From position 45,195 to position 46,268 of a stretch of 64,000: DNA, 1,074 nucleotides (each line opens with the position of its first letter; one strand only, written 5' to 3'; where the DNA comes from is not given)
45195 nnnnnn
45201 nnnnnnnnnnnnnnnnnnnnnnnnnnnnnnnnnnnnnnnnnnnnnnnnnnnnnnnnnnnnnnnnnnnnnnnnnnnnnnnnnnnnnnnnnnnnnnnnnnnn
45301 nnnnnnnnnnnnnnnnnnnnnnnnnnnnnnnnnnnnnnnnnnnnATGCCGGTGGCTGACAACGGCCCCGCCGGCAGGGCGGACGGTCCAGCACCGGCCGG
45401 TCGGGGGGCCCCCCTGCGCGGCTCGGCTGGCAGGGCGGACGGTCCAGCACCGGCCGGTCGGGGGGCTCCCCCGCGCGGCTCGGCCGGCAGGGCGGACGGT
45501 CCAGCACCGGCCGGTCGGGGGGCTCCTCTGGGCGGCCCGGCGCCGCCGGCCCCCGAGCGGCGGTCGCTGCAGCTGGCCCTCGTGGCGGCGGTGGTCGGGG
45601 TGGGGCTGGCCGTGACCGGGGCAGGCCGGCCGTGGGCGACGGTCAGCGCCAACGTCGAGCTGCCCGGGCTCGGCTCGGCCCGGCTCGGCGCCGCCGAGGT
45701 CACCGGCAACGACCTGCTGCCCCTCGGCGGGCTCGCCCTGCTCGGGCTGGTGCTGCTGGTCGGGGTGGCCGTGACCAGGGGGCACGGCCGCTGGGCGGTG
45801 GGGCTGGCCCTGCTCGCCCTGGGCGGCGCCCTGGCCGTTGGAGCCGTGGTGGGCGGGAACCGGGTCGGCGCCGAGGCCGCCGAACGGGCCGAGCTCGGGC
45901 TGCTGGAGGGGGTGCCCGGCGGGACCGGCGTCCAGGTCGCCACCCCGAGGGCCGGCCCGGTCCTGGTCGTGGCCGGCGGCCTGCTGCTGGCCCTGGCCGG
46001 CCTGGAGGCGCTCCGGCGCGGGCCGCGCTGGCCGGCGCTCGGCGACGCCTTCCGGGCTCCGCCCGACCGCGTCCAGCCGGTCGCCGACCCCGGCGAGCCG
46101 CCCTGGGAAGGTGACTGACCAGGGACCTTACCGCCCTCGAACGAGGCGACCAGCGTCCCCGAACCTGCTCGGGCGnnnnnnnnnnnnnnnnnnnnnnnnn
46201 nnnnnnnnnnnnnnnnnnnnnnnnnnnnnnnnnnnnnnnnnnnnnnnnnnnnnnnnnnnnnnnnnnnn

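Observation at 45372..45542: In-frame 57-bp x3 tandem repeat in the TrpX-like membrane protein N-terminus, same period and similar core as the trpB repeat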

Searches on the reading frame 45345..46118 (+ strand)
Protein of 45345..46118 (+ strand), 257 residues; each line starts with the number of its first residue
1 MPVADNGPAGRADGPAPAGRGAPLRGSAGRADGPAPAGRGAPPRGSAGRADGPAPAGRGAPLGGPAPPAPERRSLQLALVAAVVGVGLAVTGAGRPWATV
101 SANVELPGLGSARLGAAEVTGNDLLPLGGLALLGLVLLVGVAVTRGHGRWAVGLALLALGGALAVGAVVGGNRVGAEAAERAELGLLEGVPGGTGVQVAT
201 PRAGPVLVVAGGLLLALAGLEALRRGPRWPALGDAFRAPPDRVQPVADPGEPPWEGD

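Call 5: search_protein_families(library=pfam, proteins=[window:45345-46118:+])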
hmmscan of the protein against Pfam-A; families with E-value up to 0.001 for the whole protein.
window:45345-46118:+ (257 aa): 1 family
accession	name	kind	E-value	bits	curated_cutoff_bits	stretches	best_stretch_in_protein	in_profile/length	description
PF09534.15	Trp_oprn_chp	-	2.3e-16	60.6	29.6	1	80-244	2-158/180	Tryptophan-associated transmembrane protein (Trp_oprn_chp)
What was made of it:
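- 45345..46118 (+): PF09534 (Trp_oprn_chp; TIGR02234-like) membrane protein gene, full ORF of 257 aa from the ATG that overlaps the trpE stop. Pfam PF09534 scores 60.6 bits against a cutoff of 29.6, over aa 80-244 (call 5).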

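Call 8: find_homologous_proteins(query=window:45345-46118:+, max_evalue=0.001)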
Query window:45345-46118:+ (257 aa): 213 proteins with E <= 0.001 among 8000 candidates; the best 120 are listed.
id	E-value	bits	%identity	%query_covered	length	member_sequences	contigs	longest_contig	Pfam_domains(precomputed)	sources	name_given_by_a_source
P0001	7.0e-112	391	83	100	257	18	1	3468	PF09534.16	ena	-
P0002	1.6e-92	328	96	69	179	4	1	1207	PF09534.16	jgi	jgi:hypothetical protein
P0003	1.3e-84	302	85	71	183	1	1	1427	PF09534.16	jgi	jgi:hypothetical protein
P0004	1.4e-78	282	79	73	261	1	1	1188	PF09534.16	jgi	jgi:Tryptophan-associated transmembrane protein (Trp_oprn_chp)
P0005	2.8e-78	281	74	81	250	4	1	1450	PF09534.16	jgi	jgi:Tryptophan-associated transmembrane protein (Trp_oprn_chp)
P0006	5.0e-78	280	79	74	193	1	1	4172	PF09534.16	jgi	jgi:hypothetical protein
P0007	5.3e-78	280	74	81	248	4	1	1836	PF09534.16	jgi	jgi:Tryptophan-associated transmembrane protein (Trp_oprn_chp)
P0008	8.4e-78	280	79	73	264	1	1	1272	PF09534.16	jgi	jgi:Tryptophan-associated transmembrane protein (Trp_oprn_chp)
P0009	2.3e-77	278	79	76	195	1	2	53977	PF09534.16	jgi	jgi:tryptophan-associated transmembrane protein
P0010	2.4e-77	278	78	75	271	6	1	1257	PF09534.16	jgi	jgi:Tryptophan-associated transmembrane protein (Trp_oprn_chp)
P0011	4.5e-77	277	66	99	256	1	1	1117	PF09534.16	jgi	jgi:uncharacterized membrane protein (TIGR02234 family)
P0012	2.7e-76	275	76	77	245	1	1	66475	PF09534.16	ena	-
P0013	3.4e-76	274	70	83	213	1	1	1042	PF09534.16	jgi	jgi:uncharacterized membrane protein (TIGR02234 family)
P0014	4.0e-76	274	79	72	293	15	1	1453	PF09534.16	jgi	jgi:hypothetical protein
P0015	4.5e-76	274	76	77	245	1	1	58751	PF09534.16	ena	-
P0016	1.0e-75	273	79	74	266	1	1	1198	PF09534.16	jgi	jgi:Tryptophan-associated transmembrane protein (Trp_oprn_chp)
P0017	1.1e-75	273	72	83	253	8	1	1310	PF09534.16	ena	-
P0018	1.9e-75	272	76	73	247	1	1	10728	PF09534.16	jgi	jgi:Tryptophan-associated transmembrane protein (Trp_oprn_chp)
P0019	2.7e-75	271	76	74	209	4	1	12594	PF09534.16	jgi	jgi:tryptophan-associated transmembrane protein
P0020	3.4e-75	271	75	77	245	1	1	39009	PF09534.16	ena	-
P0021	4.5e-75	271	76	73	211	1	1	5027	PF09534.16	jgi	jgi:Tryptophan-associated transmembrane protein (Trp_oprn_chp)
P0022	6.1e-75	270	78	73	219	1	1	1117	PF09534.16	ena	-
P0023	8.7e-75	270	71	83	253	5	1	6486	PF09534.16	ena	-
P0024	1.0e-74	269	75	73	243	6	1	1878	PF09534.16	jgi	jgi:hypothetical protein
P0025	2.3e-74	268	72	83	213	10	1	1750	PF09534.16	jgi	jgi:Tryptophan-associated transmembrane protein (Trp_oprn_chp)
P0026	2.5e-74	268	70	84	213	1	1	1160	PF09534.16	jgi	jgi:Tryptophan-associated transmembrane protein (Trp_oprn_chp)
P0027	2.6e-74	268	71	79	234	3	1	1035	PF09534.16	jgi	jgi:Tryptophan-associated transmembrane protein (Trp_oprn_chp)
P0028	6.6e-74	267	78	71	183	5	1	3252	PF09534.16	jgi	jgi:Tryptophan-associated transmembrane protein (Trp_oprn_chp)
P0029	1.1e-73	266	77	71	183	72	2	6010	PF09534.16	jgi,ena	jgi:hypothetical protein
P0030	1.8e-73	265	77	73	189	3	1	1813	PF09534.16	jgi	jgi:uncharacterized membrane protein (TIGR02234 family)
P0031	3.2e-73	265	70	80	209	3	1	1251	PF09534.16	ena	-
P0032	4.0e-73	264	62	98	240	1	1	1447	PF09534.16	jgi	jgi:Tryptophan-associated transmembrane protein (Trp_oprn_chp)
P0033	4.3e-73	264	77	75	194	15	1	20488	PF09534.16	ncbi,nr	ncbi:MAG TPA: Trp biosynthesis-associated membrane protein [Actinomycetes bacterium]|nr:Trp biosynth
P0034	4.6e-73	264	77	71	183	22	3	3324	PF09534.16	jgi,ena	jgi:hypothetical protein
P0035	5.3e-73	264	72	67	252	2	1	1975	PF09534.16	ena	-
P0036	7.2e-73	263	73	75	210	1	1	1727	PF09534.16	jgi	-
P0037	7.4e-73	263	75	72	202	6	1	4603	PF09534.16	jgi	jgi:Tryptophan-associated transmembrane protein (Trp_oprn_chp)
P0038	8.8e-73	263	67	83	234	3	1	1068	PF09534.16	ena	-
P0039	9.3e-73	263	79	72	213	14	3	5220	PF09534.16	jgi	jgi:hypothetical protein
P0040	1.1e-72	263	78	71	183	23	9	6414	PF09534.16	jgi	jgi:hypothetical protein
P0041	1.5e-72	262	75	71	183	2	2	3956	PF09534.16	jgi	jgi:hypothetical protein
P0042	1.5e-72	262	73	80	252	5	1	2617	PF09534.16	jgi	-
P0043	1.7e-72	262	72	73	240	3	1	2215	PF09534.16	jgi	jgi:hypothetical protein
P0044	2.6e-72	262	63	99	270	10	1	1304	PF09534.16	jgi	jgi:Tryptophan-associated transmembrane protein (Trp_oprn_chp)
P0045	3.0e-72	261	73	73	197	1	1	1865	PF09534.16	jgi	jgi:uncharacterized membrane protein (TIGR02234 family)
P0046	3.2e-72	261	77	71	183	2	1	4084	PF09534.16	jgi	jgi:hypothetical protein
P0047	3.8e-72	261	81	63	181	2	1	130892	PF09534.16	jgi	jgi:Tryptophan-associated transmembrane protein (Trp_oprn_chp)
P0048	4.3e-72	261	78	72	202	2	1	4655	PF09534.16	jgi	jgi:Tryptophan-associated transmembrane protein (Trp_oprn_chp)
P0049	6.5e-72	260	77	71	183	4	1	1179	PF09534.16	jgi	jgi:uncharacterized membrane protein (TIGR02234 family)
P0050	7.0e-72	260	73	73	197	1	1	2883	PF09534.16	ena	-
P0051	8.4e-72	260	72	73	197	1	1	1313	PF09534.16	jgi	jgi:uncharacterized membrane protein (TIGR02234 family)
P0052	9.6e-72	260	77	71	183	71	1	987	PF09534.16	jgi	jgi:uncharacterized membrane protein (TIGR02234 family)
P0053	1.3e-71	259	73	73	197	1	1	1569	PF09534.16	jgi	jgi:hypothetical protein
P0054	1.5e-71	259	77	72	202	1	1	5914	PF09534.16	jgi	jgi:Tryptophan-associated transmembrane protein (Trp_oprn_chp)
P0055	1.6e-71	259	77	65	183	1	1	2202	PF09534.16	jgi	-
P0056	1.9e-71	259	77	71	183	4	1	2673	PF09534.16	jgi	jgi:hypothetical protein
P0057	2.2e-71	259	78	65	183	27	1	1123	PF09534.16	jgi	jgi:Tryptophan-associated transmembrane protein (Trp_oprn_chp)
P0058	2.2e-71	259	74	71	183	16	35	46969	PF09534.16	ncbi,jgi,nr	ncbi:MAG TPA: Trp biosynthesis-associated membrane protein [Actinomycetota bacterium]|jgi:hypothetic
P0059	2.7e-71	258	69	84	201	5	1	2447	PF09534.16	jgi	jgi:Tryptophan-associated transmembrane protein (Trp_oprn_chp)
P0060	2.9e-71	258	72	73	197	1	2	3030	PF09534.16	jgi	jgi:uncharacterized membrane protein (TIGR02234 family)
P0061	2.9e-71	258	72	73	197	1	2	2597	PF09534.16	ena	-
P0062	4.1e-71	258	72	73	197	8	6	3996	PF09534.16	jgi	jgi:uncharacterized membrane protein (TIGR02234 family)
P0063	4.5e-71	258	73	73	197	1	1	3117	PF09534.16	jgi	jgi:uncharacterized membrane protein (TIGR02234 family)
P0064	7.1e-71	257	73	75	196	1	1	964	PF09534.16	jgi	jgi:Tryptophan-associated transmembrane protein (Trp_oprn_chp)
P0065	7.4e-71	257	78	72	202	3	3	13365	PF09534.16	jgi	-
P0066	8.7e-71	257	73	73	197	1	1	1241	PF09534.16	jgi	jgi:hypothetical protein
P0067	1.0e-70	256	72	73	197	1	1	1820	PF09534.16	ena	-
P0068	1.7e-70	256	73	74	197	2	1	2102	PF09534.16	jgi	jgi:Tryptophan-associated transmembrane protein (Trp_oprn_chp)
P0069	1.9e-70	255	75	72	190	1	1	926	PF09534.16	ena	-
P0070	2.3e-70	255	72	72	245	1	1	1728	PF09534.16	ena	-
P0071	2.7e-70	255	72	73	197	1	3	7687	PF09534.16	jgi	jgi:uncharacterized membrane protein (TIGR02234 family)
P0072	2.7e-70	255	72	73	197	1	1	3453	PF09534.16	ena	-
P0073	4.1e-70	254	76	72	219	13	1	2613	PF09534.16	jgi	jgi:hypothetical protein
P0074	4.5e-70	254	71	73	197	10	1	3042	PF09534.16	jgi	jgi:hypothetical protein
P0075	5.7e-70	254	75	71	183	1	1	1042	PF09534.16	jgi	jgi:Tryptophan-associated transmembrane protein (Trp_oprn_chp)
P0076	5.7e-70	254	71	73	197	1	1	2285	PF09534.16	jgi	jgi:uncharacterized membrane protein (TIGR02234 family)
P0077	8.2e-70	253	76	72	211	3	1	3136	PF09534.16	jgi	jgi:hypothetical protein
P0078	9.1e-70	253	72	73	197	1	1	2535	PF09534.16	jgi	jgi:uncharacterized membrane protein (TIGR02234 family)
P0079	9.3e-70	253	71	77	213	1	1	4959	PF09534.16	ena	-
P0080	1.1e-69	253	76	72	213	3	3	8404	PF09534.16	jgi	jgi:hypothetical protein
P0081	1.2e-69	253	75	71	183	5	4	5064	PF09534.16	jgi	jgi:hypothetical protein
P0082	1.3e-69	253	72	73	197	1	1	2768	PF09534.16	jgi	jgi:uncharacterized membrane protein (TIGR02234 family)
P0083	1.5e-69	253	74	71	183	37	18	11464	PF09534.16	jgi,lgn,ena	jgi:hypothetical protein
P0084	1.6e-69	252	71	73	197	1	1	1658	PF09534.16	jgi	jgi:uncharacterized membrane protein (TIGR02234 family)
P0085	2.4e-69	252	73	71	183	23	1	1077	PF09534.16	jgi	jgi:uncharacterized membrane protein (TIGR02234 family)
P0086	2.7e-69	252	75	72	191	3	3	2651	PF09534.16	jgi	jgi:hypothetical protein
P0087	3.0e-69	252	73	71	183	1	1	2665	PF09534.16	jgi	jgi:hypothetical protein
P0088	4.0e-69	251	73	71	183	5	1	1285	PF09534.16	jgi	jgi:hypothetical protein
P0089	4.4e-69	251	74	71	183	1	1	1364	PF09534.16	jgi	jgi:Tryptophan-associated transmembrane protein (Trp_oprn_chp)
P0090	4.6e-69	251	69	83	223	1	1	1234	PF09534.16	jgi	jgi:Tryptophan-associated transmembrane protein (Trp_oprn_chp)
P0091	5.4e-69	251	75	71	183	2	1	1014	PF09534.16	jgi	jgi:hypothetical protein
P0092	6.6e-69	250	76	71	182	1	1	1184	PF09534.16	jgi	jgi:hypothetical protein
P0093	7.1e-69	250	68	83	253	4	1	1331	PF09534.16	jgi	jgi:hypothetical protein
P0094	7.2e-69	250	72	81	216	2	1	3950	PF09534.16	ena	-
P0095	8.8e-69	250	74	71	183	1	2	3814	PF09534.16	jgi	jgi:hypothetical protein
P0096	1.5e-68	249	76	73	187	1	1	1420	PF09534.16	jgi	jgi:hypothetical protein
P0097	1.5e-68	249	76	71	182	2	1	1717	PF09534.16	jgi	jgi:hypothetical protein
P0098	1.9e-68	249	74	71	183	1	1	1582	PF09534.16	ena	-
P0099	2.0e-68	249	75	72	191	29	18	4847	PF09534.16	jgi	jgi:hypothetical protein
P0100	2.6e-68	248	75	71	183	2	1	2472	PF09534.16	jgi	jgi:hypothetical protein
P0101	2.9e-68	248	74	71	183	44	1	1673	PF09534.16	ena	-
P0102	4.4e-68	248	74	71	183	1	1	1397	PF09534.16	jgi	jgi:hypothetical protein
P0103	4.4e-68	248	72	65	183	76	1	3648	PF09534.16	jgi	jgi:hypothetical protein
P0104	5.1e-68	248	73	71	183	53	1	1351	PF09534.16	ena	-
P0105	6.4e-68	247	75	72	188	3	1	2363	PF09534.16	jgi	jgi:hypothetical protein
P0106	7.7e-68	247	72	72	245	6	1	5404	PF09534.16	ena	-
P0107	8.6e-68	247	76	72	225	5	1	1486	PF09534.16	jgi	jgi:Tryptophan-associated transmembrane protein (Trp_oprn_chp)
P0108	1.2e-67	246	74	71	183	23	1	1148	PF09534.16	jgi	jgi:Tryptophan-associated transmembrane protein (Trp_oprn_chp)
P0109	1.7e-67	246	71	71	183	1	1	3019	PF09534.16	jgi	jgi:Tryptophan-associated transmembrane protein (Trp_oprn_chp)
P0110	1.8e-67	246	80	66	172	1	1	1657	PF09534.16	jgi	jgi:hypothetical protein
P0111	1.9e-67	246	75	71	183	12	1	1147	PF09534.16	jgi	jgi:hypothetical protein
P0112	2.1e-67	245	73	71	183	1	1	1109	PF09534.16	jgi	jgi:hypothetical protein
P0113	2.3e-67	245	75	65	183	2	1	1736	PF09534.16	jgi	jgi:tryptophan-associated transmembrane protein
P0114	2.9e-67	245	73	72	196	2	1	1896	PF09534.16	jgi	jgi:uncharacterized membrane protein (TIGR02234 family)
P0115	5.7e-67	244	74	66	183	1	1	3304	PF09534.16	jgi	jgi:Tryptophan-associated transmembrane protein (Trp_oprn_chp)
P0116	6.4e-67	244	74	72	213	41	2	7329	PF09534.16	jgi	-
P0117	8.4e-67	244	74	71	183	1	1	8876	PF09534.16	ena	-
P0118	1.1e-66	243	73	71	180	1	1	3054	PF09534.16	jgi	-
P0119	1.2e-66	243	74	71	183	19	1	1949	PF09534.16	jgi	jgi:hypothetical protein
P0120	1.4e-66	243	71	71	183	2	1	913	PF09534.16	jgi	-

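Call 11: find_encoding_contigs(protein=P0001, flank=10000, max_places=4)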
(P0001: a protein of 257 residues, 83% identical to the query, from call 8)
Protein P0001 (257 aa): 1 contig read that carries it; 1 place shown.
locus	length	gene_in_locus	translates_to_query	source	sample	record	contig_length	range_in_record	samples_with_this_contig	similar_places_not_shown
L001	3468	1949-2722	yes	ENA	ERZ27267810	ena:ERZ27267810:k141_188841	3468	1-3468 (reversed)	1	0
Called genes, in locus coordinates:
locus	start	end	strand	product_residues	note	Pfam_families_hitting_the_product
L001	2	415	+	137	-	?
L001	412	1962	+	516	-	PF04715:, PF00425:Chorismate_bind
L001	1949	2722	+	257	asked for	PF09534:Trp_oprn_chp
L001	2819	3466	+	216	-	?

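Call 12: find_encoding_contigs(protein=P0002, flank=10000, max_places=4)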
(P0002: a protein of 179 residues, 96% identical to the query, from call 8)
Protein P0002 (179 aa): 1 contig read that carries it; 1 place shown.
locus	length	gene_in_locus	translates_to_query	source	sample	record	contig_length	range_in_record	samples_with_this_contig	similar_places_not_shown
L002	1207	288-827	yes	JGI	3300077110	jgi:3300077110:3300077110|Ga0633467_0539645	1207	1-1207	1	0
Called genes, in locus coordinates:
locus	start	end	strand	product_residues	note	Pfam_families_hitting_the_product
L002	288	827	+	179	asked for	PF09534:Trp_oprn_chp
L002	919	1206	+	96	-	?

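Call 15: find_related_loci(query=window:45345-46118:+, collection=genome_contigs, flank=10000)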
Query window:45345-46118:+ (257 aa) in genome_contigs; peptide patterns used: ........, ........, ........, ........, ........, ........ (x = any residue, [..] = any of these).
600 stretches matched a pattern, but none encodes a relative of the query by tblastn (E <= 1e-3).
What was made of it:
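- Tried and rejected: Low-complexity peptide patterns probably filled the 600-row limit (call 15).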

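Call 17: find_related_loci(query=window:45345-46118:+, collection=metagenome_contigs, flank=10000)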
Query window:45345-46118:+ (257 aa) in metagenome_contigs; peptide patterns used: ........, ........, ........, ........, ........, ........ (x = any residue, [..] = any of these).
600 stretches matched a pattern (row limit reached: there are more); 4 encode a relative of the query (tblastn E <= 1e-3); 4 distinct loci.
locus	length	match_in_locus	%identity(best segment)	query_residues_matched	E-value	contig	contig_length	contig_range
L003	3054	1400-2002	70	52-257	1e-57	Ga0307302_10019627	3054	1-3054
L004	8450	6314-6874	75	71-257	6e-57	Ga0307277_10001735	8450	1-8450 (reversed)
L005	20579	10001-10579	78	66-257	8e-46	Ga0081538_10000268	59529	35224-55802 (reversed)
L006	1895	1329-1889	76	72-257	8e-42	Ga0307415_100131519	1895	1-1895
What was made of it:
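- Tried and rejected: Metagenome scan: only 4 loci, none with the repeat (call 17).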

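Call 45: find_encoding_contigs(protein=P0032, flank=3000, max_places=1)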
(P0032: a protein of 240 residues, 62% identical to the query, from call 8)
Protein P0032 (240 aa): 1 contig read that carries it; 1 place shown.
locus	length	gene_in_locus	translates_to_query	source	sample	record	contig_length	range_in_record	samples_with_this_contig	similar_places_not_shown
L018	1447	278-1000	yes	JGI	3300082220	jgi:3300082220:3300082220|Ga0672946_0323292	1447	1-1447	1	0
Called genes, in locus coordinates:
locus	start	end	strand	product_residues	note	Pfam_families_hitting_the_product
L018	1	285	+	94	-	?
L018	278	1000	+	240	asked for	PF09534:Trp_oprn_chp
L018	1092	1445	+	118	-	?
